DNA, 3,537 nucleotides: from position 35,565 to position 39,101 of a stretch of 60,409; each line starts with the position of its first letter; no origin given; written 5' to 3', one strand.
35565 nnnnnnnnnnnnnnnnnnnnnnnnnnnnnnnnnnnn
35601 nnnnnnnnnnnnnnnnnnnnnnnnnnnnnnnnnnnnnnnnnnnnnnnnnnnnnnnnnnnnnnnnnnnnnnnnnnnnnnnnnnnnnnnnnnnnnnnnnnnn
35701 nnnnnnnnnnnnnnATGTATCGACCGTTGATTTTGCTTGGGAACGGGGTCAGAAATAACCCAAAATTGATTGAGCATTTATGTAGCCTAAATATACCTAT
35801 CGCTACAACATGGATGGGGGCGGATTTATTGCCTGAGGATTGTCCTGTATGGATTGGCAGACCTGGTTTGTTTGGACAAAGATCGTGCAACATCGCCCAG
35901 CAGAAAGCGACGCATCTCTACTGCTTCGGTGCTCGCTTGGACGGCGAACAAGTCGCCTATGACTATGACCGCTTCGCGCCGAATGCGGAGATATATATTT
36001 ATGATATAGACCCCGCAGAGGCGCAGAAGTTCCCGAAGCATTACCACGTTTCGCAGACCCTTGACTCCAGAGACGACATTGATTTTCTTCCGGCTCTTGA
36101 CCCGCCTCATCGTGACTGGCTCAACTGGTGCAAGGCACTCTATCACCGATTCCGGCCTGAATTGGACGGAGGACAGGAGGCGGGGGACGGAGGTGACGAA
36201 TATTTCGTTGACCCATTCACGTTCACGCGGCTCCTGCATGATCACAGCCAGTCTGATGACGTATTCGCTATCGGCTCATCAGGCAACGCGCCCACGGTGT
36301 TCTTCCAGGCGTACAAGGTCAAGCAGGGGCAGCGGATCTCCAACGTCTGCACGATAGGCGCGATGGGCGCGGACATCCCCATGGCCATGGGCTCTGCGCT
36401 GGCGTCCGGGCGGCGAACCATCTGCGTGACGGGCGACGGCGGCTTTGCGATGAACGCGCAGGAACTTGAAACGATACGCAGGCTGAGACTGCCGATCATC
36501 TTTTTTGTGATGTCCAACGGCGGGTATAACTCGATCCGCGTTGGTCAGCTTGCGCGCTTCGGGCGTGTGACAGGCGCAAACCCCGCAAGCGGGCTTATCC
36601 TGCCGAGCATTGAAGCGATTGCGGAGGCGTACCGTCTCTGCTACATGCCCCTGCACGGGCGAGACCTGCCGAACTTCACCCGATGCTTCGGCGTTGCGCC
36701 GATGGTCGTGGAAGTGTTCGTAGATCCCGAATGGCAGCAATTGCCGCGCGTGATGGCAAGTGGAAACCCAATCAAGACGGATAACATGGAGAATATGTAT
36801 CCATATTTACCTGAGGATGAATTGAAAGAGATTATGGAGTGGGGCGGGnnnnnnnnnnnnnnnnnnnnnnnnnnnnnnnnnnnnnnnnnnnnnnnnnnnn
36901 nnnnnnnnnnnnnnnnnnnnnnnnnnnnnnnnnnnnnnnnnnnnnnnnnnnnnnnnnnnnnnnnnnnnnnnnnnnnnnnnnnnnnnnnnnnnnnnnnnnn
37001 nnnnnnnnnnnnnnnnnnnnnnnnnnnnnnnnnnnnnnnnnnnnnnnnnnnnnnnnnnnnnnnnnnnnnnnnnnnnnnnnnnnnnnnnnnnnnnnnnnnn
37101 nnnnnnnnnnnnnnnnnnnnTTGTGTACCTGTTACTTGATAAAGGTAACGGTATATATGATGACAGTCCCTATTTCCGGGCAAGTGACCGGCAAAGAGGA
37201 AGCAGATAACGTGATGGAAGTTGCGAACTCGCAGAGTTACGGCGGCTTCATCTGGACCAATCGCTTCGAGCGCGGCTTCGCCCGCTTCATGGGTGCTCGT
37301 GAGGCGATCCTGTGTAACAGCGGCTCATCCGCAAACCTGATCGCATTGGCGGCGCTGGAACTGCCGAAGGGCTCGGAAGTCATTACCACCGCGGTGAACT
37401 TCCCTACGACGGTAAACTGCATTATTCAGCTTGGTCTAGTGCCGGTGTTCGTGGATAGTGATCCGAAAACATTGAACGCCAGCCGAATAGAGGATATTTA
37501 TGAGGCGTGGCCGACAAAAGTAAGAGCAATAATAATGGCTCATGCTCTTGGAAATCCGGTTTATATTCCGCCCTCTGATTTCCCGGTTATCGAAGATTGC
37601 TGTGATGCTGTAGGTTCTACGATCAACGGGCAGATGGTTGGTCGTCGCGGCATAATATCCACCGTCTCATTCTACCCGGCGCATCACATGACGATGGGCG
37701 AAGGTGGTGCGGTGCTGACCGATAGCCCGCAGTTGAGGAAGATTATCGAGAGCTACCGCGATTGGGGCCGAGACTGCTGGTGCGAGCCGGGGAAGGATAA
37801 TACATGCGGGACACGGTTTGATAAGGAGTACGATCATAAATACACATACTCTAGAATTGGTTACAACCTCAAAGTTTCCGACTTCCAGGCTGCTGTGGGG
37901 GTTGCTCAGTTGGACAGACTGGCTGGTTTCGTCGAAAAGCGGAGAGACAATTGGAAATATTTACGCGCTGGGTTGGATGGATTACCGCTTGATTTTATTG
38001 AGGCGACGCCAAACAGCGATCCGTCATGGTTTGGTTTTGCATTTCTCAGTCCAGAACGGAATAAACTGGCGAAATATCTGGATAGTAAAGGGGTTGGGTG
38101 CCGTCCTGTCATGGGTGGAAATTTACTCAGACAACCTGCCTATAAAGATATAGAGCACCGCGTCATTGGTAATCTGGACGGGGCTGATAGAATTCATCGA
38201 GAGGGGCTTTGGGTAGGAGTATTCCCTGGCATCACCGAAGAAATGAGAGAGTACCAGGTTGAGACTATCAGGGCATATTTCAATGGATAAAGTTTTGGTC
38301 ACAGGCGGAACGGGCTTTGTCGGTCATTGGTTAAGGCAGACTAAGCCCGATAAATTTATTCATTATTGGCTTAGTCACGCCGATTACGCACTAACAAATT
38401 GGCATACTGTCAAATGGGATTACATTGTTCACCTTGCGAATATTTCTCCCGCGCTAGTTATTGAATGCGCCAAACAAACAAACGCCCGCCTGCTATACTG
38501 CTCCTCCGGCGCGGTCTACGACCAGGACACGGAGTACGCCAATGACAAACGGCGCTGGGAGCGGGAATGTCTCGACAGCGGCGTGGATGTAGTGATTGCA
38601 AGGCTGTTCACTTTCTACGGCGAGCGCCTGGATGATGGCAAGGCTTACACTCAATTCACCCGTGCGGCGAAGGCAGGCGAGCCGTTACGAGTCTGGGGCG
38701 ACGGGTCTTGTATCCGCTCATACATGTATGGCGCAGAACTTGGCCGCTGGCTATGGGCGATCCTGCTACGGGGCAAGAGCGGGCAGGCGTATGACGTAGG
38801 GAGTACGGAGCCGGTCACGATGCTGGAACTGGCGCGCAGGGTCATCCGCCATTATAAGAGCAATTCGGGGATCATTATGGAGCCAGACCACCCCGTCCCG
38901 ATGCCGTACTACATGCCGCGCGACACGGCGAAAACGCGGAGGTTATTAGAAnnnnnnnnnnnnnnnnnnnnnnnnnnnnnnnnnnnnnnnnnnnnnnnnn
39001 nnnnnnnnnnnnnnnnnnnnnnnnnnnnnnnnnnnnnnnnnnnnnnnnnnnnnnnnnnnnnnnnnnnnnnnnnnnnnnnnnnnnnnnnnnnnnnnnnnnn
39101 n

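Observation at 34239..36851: TPP-enzyme gene split into two separately translated ORFs by a free-standing GIY-YIG/NUMOD homing endonuclease gene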

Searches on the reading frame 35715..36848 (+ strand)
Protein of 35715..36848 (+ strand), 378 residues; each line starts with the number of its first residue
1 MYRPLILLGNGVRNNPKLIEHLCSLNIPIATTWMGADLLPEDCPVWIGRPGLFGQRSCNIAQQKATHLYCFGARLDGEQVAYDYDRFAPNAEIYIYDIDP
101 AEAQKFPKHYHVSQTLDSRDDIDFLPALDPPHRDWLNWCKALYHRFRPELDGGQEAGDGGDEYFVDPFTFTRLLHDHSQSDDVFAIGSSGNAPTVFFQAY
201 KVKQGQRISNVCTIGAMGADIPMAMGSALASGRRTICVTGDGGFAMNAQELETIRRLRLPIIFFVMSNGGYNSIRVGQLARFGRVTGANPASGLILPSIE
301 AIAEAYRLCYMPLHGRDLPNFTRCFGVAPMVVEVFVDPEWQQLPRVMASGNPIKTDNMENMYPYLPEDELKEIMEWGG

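Call 4: search_protein_families(library=pfam, proteins=[window:35715-36848:+], max_evalue=0.01)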
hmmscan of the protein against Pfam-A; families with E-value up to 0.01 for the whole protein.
window:35715-36848:+ (378 aa): 2 families
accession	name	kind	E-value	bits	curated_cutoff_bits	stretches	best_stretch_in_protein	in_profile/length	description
PF02775.26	TPP_enzyme_C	-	3.9e-23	82.4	21.9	1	190-307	3-121/151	Thiamine pyrophosphate enzyme, C-terminal TPP binding domain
PF00205.28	TPP_enzyme_M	-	3.7e-17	62.7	30.4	1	3-106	13-119/137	Thiamine pyrophosphate enzyme, central domain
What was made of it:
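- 35715..36851 (+): Gene for the M (TH3) + C (PP) subunit, 378 aa, with the GDG...N ThDP-binding motif. Its start overlaps the endonuclease stop by 16 nt. PF00205 and PF02775 (call 4).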

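Call 22: search_protein_families(library=phrogs, proteins=[window:35715-36848:+])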
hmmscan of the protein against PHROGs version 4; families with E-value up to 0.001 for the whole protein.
window:35715-36848:+ (378 aa): 1 family
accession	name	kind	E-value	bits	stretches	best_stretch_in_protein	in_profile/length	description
phrog_11199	-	unknown function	7.9e-28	98.4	1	3-278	217-487/568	-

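Call 34: find_related_loci(query=A2, collection=viral_contigs, flank=4000)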
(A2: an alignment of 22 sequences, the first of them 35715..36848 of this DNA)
Query A2 (378 aa) in viral_contigs; peptide patterns used: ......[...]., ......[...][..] (x = any residue, [..] = any of these).
117 stretches matched a pattern; 46 encode a relative of the query (tblastn E <= 1e-3); 46 distinct loci.
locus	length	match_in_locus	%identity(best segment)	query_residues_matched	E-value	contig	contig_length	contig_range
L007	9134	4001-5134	88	1-378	0e+0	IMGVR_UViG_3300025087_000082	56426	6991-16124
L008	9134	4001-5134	88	1-378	0e+0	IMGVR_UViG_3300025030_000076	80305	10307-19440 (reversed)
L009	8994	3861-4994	80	1-378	0e+0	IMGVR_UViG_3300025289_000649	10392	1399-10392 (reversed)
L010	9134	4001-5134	80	1-378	0e+0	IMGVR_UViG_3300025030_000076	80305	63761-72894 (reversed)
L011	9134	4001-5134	80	1-378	0e+0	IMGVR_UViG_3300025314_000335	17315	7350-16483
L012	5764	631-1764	80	1-378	0e+0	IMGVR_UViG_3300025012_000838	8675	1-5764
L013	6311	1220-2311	68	3-375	7e-169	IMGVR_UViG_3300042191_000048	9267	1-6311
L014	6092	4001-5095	64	2-374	4e-156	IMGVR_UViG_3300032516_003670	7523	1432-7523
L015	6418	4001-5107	63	2-374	8e-155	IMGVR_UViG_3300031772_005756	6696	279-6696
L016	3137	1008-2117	62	3-376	1e-157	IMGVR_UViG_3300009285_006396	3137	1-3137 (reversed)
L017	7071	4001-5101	62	1-378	5e-150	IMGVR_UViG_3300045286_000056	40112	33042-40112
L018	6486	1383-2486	61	2-378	2e-149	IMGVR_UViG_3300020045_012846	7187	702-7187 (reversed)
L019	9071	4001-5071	61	1-374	8e-147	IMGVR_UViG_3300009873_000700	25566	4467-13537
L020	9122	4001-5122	56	2-378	3e-135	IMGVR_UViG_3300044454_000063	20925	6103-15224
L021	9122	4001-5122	56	1-378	1e-128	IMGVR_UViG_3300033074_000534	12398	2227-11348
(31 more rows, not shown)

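Call 53: find_related_loci(query=A2, collection=genome_contigs, flank=3000)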
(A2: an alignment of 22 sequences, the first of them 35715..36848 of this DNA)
Query A2 (378 aa) in genome_contigs; peptide patterns used: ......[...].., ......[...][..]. (x = any residue, [..] = any of these).
600 stretches matched a pattern (row limit reached: there are more); 591 encode a relative of the query (tblastn E <= 1e-3); the best 80 are kept; 80 distinct loci.
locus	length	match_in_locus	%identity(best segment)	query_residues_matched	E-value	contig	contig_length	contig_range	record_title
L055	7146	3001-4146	35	3-374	7e-63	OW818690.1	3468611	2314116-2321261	metagenome genome assembly, chromosome: 1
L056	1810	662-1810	32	3-374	9e-58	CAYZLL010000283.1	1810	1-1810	MAG TPA_asm: uncultured Smithella sp. isolate SRP192927_co1_877 genome assembly, contig: NODE_231450_length_1810_cov_10.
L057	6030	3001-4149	34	3-374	3e-55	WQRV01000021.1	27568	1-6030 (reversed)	MAG: Chitinispirillia bacterium isolate Co191P1bin56 JGI24694J35173_10000921, whole genome shotgun sequence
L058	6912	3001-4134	32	3-372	2e-47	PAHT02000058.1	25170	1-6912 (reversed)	MAG: Rhodobacteraceae bacterium isolate NAT185 12762, whole genome shotgun sequence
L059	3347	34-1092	29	27-370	4e-40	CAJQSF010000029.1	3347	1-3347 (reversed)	MAG: uncultured Candidatus Pelagibacter sp. isolate RIS_SAG_26 genome assembly, contig: c_000000002045, whole genome sho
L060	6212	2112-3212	29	3-374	1e-35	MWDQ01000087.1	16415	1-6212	MAG: candidate division TA06 bacterium ADurb.Bin131 BWX89_contig000087, whole genome shotgun sequence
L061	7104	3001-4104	30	3-374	2e-35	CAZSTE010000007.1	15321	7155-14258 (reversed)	MAG TPA_asm: uncultured bacterium isolate binchicken_co14_101 genome assembly, contig: NODE_4734_length_15321_cov_4.4259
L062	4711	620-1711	28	3-374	2e-34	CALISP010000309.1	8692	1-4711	MAG: uncultured Cocleimonas sp. isolate R3_Bin_METABAT__94_sub_1 genome assembly, contig: c_000000239113, whole genome s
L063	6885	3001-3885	33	3-306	1e-33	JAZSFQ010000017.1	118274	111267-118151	MAG: Saccharofermentans sp. isolate T1900044581_TS20190047.MAGScoT_cleanbin_000014 SGB_568_k141_2382665, whole genome sh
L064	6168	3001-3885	31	3-306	2e-33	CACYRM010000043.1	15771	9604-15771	MAG: Ruminococcaceae bacterium isolate RUG12201 genome assembly, contig: RUG12201_asm_43, whole genome shotgun sequence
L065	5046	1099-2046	27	3-314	2e-32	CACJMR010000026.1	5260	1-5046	uncultured Pelagibacteraceae bacterium isolate AG-447-K14 genome assembly, contig: AG-447-K14_NODE_26, whole genome shot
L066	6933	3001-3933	31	3-321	1e-32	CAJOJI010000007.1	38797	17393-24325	uncultured Saccharofermentans sp. isolate Red_deer_4_mag_227 genome assembly, contig: scaffold_2278, whole genome shotgu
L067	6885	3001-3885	31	3-306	3e-32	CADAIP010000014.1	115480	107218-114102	MAG: Ruminococcaceae bacterium isolate RUG13324 genome assembly, contig: RUG13324_asm_14, whole genome shotgun sequence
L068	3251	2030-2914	31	3-306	9e-32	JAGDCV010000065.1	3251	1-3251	MAG: Clostridiales bacterium isolate RGIG10351 Yak_Rumen.Co__c3821130, whole genome shotgun sequence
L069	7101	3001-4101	28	3-374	1e-31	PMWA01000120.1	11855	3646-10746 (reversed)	MAG: Methanobacterium sp. isolate bog_22 73.20110700_S2D.54_contig_6321, whole genome shotgun sequence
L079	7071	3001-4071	28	3-374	2e-29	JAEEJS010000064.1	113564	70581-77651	MAG: Bacteroidales bacterium isolate Tb.RUG.175 k141_10093240_flag=0_multi=72.6291_len=113564, whole genome shotgun sequ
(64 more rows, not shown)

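Call 69: search_protein_families(library=ncbifam, proteins=[window:35715-36848:+], max_evalue=0.00001)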
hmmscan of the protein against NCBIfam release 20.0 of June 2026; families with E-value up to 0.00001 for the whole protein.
window:35715-36848:+ (378 aa): 50 families (the best 25 are shown)
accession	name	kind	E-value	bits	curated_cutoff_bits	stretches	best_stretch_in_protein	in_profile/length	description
TIGR00118.1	acolac_lg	equivalog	5.5e-29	101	538.35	1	3-345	202-543/557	biosynthetic-type acetolactate synthase large subunit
NF006524.0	PRK08978.1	equivalog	1.9e-28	99.1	738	1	3-271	198-458/548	acetolactate synthase 2 catalytic subunit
NF006016.1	PRK08155.1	equivalog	4e-27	94.9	870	1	3-271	203-466/554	acetolactate synthase large subunit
NF004919.0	PRK06276.1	equivalog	5.6e-27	94.3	866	1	3-269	205-470/582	acetolactate synthase large subunit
NF004710.0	PRK06048.1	equivalog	1.6e-26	92.9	976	2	3-106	209-314/561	acetolactate synthase large subunit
NF005824.0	PRK07710.1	equivalog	3.5e-26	91.6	976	1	3-279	218-490/573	acetolactate synthase large subunit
NF005058.0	PRK06466.1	equivalog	6.2e-24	84.4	951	1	3-282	208-491/574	acetolactate synthase 3 large subunit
NF005860.0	PRK07789.1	equivalog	1.5e-23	83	881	1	3-278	236-514/615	acetolactate synthase large subunit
NF005651.0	PRK07418.1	subfamily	1e-22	80.1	942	2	3-105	226-330/617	acetolactate synthase large subunit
NF006052.0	PRK08199.1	subfamily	1.3e-22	79.9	539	1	3-313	206-511/559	thiamine pyrophosphate protein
NF005584.0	PRK07282.1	equivalog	1.4e-22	80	970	1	3-346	212-550/566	acetolactate synthase large subunit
NF005228.0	PRK06725.1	equivalog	2.7e-21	75.4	991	1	3-278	217-487/571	acetolactate synthase large subunit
NF006187.0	PRK08322.1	equivalog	5.8e-21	74.5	509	1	3-282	199-475/548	acetolactate synthase large subunit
NF006319.0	PRK08527.1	equivalog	6.8e-21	74.3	905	1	3-271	206-472/565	acetolactate synthase large subunit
NF006377.0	PRK08611.1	equivalog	1.1e-19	70.5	742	1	3-278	205-472/576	pyruvate oxidase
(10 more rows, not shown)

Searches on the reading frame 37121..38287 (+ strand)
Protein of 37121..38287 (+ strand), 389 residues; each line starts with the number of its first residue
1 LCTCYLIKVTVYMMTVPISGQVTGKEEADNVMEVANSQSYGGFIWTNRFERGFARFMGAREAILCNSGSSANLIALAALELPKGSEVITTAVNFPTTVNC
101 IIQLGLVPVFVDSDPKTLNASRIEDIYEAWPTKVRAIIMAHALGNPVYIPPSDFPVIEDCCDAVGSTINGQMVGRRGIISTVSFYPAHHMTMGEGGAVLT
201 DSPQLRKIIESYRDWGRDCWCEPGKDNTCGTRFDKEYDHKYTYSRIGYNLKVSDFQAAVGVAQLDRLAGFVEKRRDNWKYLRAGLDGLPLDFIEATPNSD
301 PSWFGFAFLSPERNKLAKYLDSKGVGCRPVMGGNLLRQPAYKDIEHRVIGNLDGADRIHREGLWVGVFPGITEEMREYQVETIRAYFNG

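Call 4: search_protein_families(library=pfam, proteins=[window:37121-38287:+], max_evalue=0.01)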
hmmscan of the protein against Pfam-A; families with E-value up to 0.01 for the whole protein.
window:37121-38287:+ (389 aa): 3 families
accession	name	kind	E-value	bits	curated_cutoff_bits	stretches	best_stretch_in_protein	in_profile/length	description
PF01041.23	DegT_DnrJ_EryC1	-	5.2e-77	259.9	19.8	1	24-383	4-359/360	DegT/DnrJ/EryC1/StrS aminotransferase family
PF00155.27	Aminotran_1_2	-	4.2e-05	23.3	19.7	1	38-138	36-150/361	Aminotransferase class I and II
PF01212.27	Beta_elim_lyase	-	5.2e-05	23.1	27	1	37-142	25-137/288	Beta-eliminating lyase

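Call 69: search_protein_families(library=ncbifam, proteins=[window:37121-38287:+], max_evalue=0.00001)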
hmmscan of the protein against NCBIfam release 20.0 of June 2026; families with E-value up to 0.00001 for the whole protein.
window:37121-38287:+ (389 aa): 7 families
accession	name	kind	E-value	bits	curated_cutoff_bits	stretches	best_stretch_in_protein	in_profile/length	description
NF011936.0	PRK15407.1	equivalog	6.6e-137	456.8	423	1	15-387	36-436/440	lipopolysaccharide biosynthesis protein RfbH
TIGR03588.1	PseC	equivalog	1.1e-46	159.5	423.5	1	17-385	3-378/380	UDP-4-amino-4,6-dideoxy-N-acetyl-beta-L-altrosamine transaminase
TIGR04181.1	NHT_00031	hypoth_equivalog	1.1e-41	142.9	420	2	27-207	12-215/359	LegC family aminotransferase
NF008658.2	PRK11658.1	equivalog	1.8e-29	102.6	631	1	16-293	5-279/379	UDP-4-amino-4-deoxy-L-arabinose aminotransferase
NF008687.0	PRK11706.1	equivalog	1.9e-27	96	375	1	22-286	9-268/375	dTDP-4-amino-4,6-dideoxygalactose transaminase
TIGR02379.1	ECA_wecE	subfamily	8.3e-22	77.4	434.85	1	21-286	8-269/376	dTDP-4-amino-4,6-dideoxy-D-glucose transaminase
TIGR04427.1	PLP_DesI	equivalog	8.8e-17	61.3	650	1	46-289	54-281/390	dTDP-4-dehydro-6-deoxyglucose aminotransferase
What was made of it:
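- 37121..38290 (+): RfbH-like (E1-type) 3-dehydrase/aminotransferase-fold gene. This is pathway context that supports a YerE-like role. NCBIfam NF011936 RfbH, 456.8 bits, above the 423-bit cut-off (call 69).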

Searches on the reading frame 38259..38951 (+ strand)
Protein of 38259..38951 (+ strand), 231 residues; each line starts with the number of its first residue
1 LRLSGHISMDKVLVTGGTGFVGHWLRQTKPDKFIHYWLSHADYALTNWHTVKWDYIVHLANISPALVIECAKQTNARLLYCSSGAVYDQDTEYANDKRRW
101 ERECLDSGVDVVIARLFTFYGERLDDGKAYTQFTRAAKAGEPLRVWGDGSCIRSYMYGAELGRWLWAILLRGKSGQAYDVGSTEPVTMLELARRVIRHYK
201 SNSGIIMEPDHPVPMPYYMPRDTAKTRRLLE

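Call 4: search_protein_families(library=pfam, proteins=[window:38259-38951:+], max_evalue=0.01)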
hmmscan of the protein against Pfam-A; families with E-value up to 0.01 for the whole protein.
window:38259-38951:+ (231 aa): 3 families
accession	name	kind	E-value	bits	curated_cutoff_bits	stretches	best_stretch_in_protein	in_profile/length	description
PF01370.27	Epimerase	-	1.1e-17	64.6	20.9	1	64-181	95-240/240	NAD dependent epimerase/dehydratase family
PF04321.23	RmlD_sub_bind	-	2.8e-05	23.8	27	0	63-203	81-235/287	RmlD substrate binding domain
PF16363.11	GDP_Man_Dehyd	-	0.00034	20.6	27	0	108-198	172-273/332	GDP-mannose 4,6 dehydratase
